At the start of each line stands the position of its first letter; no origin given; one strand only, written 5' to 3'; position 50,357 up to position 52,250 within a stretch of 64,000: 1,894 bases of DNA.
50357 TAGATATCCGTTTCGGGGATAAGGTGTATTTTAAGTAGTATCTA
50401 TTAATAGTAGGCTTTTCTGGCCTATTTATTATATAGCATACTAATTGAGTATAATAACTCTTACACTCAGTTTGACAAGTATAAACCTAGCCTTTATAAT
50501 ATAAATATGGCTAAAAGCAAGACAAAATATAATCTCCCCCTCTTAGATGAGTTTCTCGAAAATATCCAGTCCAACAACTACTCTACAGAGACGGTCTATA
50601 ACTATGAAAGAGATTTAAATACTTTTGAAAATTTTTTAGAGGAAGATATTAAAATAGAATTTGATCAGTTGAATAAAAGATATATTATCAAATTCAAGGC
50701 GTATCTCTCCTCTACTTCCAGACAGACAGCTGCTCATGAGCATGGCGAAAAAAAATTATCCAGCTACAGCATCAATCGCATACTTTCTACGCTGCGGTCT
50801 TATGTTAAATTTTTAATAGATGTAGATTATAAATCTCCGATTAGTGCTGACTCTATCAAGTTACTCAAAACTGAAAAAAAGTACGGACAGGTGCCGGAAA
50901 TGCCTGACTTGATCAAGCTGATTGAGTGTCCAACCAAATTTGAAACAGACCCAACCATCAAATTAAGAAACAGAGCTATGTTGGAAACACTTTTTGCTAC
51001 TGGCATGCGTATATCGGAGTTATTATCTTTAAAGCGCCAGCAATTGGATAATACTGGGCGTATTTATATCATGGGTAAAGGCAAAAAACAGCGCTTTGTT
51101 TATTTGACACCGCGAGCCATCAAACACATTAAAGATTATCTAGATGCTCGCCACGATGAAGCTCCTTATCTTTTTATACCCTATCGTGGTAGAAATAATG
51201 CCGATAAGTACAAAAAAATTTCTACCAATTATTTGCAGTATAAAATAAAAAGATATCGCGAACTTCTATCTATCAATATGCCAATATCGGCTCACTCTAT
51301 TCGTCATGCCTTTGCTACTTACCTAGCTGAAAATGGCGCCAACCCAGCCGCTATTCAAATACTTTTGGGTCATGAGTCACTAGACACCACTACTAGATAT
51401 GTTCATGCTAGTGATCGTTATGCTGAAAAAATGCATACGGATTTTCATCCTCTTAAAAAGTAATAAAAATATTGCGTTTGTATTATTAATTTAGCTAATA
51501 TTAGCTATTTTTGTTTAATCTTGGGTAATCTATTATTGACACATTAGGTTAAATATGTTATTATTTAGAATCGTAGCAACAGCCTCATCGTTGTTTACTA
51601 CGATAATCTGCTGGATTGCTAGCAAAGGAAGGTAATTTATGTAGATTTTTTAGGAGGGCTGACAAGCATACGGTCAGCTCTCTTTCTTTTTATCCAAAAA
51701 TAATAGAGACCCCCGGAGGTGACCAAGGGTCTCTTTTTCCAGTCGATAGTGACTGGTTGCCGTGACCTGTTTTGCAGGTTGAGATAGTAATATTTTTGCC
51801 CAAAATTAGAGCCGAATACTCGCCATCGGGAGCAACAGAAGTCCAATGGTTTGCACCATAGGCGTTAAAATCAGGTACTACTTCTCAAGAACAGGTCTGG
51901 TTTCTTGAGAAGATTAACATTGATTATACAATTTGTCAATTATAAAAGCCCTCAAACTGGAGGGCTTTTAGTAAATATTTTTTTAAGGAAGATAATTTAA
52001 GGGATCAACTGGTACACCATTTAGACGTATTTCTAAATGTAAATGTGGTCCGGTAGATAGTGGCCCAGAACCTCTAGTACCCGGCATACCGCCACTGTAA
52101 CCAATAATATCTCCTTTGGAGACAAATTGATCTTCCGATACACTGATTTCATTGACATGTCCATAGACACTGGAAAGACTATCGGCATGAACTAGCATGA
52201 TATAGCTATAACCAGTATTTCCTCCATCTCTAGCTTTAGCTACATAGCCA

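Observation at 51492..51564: Duplicated promoter module with a perfect 16-bp palindrome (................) at two distant loci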

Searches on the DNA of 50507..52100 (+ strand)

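Call 8: search_rna_families(source=window, start=51300, end=52100, threshold=evalue, max_evalue=10, show_alignments=3)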
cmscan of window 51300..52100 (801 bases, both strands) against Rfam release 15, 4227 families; matches with E-value up to 10: 19.
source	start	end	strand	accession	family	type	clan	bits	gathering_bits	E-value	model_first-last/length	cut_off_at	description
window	51942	52022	-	RF02379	csRNA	Gene; sRNA;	-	25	57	0.72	1-93/93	no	Cia-dependent small RNA csRNA1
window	51920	52019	+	RF02194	HPnc0260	Gene; antisense;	-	24.4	59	6.3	1-156/156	no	Bacterial antisense RNA HPnc0260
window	51913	51996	+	RF00338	snoR53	Gene; snRNA; snoRNA; CD-box;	CL00080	23.3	70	1.7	1-91/91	no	Small nucleolar RNA snR53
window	51916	51984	+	RF01770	rimP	Cis-reg; leader;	-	22.9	47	0.33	1-102/102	no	Gammaprotebacteria rimP leader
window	51571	51690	+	RF02845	Ref1C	Gene; sRNA;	-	22.9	90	0.83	1-131/131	no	Enterococcus sRNA 1C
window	51915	51974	+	RF01859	Phe_leader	Cis-reg; leader;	-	22.4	55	0.36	1-125/125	no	Phenylalanine leader peptide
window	51939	51988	-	RF01859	Phe_leader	Cis-reg; leader;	-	21.4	55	0.59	1-125/125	no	Phenylalanine leader peptide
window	51900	51977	+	RF02075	STnc230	Gene; sRNA;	-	19.7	50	4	1-83/83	no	Enterobacterial sRNA STnc230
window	51687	51770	-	RF02621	BSnc120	Gene; sRNA;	-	18.9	114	0.24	1-88/88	no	Brucella sRNA 120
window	51425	51494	-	RF00616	LhrC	Gene; sRNA;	CL00114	18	110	6.4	1-111/111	no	Listeria LhrC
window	51915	52047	-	RF04150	MIR2655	Gene; miRNA;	-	17.9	122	3.1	1-267/267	no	MIR2655 microRNA precursor family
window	51679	51724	-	RF03142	L2-Alphaproteobacteria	Cis-reg; leader;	-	16.5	37.8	0.2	1-66/66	no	L2-Alphaproteobacteria ribosomal protein leader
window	51423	51479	+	RF02427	SpF10_sRNA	Gene; sRNA;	-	16.5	60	4.4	1-57/57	no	Streptococcus sRNA SpF10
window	51940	52013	-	RF00513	Trp_leader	Cis-reg; leader;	-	16.4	41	2.2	1-100/100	no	Tryptophan operon leader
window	51414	51486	+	RF00204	snoR12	Gene; snRNA; snoRNA; CD-box;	-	16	39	7.3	1-83/83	no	Small nucleolar RNA R12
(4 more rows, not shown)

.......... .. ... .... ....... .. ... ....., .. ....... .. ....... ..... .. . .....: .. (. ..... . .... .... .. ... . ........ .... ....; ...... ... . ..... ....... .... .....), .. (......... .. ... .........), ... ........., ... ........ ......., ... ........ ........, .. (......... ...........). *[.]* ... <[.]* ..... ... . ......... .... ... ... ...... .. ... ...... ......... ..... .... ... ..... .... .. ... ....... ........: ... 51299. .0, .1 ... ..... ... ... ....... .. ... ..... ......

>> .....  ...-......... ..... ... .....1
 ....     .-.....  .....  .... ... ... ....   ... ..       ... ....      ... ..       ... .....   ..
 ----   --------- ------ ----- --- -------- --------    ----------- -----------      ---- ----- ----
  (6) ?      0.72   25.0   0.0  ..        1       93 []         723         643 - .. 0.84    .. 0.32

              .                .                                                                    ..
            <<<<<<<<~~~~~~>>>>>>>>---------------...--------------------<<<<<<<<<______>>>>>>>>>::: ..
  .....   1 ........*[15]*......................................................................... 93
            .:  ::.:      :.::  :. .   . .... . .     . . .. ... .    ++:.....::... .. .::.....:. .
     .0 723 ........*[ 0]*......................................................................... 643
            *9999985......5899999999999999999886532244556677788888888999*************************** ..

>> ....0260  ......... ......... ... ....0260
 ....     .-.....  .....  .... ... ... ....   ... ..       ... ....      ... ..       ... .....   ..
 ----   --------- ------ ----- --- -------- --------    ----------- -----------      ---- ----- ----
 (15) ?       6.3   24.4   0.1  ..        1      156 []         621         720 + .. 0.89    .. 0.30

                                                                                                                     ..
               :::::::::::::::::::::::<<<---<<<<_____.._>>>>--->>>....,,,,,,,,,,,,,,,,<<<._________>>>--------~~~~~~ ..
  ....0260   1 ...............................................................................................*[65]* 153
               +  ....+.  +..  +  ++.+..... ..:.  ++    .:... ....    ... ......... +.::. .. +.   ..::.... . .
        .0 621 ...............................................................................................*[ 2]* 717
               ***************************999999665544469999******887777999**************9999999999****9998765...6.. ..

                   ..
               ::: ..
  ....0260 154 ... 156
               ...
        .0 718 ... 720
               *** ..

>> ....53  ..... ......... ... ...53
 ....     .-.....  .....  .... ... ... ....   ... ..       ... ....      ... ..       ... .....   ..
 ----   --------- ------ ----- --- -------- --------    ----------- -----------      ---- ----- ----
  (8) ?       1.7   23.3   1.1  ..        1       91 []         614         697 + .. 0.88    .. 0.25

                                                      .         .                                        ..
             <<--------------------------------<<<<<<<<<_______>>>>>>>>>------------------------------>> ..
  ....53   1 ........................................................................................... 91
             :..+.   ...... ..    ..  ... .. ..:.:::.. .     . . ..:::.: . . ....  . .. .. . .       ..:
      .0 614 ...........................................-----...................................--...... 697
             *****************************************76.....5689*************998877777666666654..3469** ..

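Call 59: search_rna_families(sources=[L135, L136, L137, L139, L140], threshold=evalue, max_evalue=0.1, show_alignments=2)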
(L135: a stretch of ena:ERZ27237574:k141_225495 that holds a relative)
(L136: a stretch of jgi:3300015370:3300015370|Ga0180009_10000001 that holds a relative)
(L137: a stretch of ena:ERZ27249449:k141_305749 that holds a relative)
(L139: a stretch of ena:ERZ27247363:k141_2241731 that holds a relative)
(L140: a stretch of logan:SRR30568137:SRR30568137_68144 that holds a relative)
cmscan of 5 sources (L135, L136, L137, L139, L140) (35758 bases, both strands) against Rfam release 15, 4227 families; matches with E-value up to 0.1: 0.
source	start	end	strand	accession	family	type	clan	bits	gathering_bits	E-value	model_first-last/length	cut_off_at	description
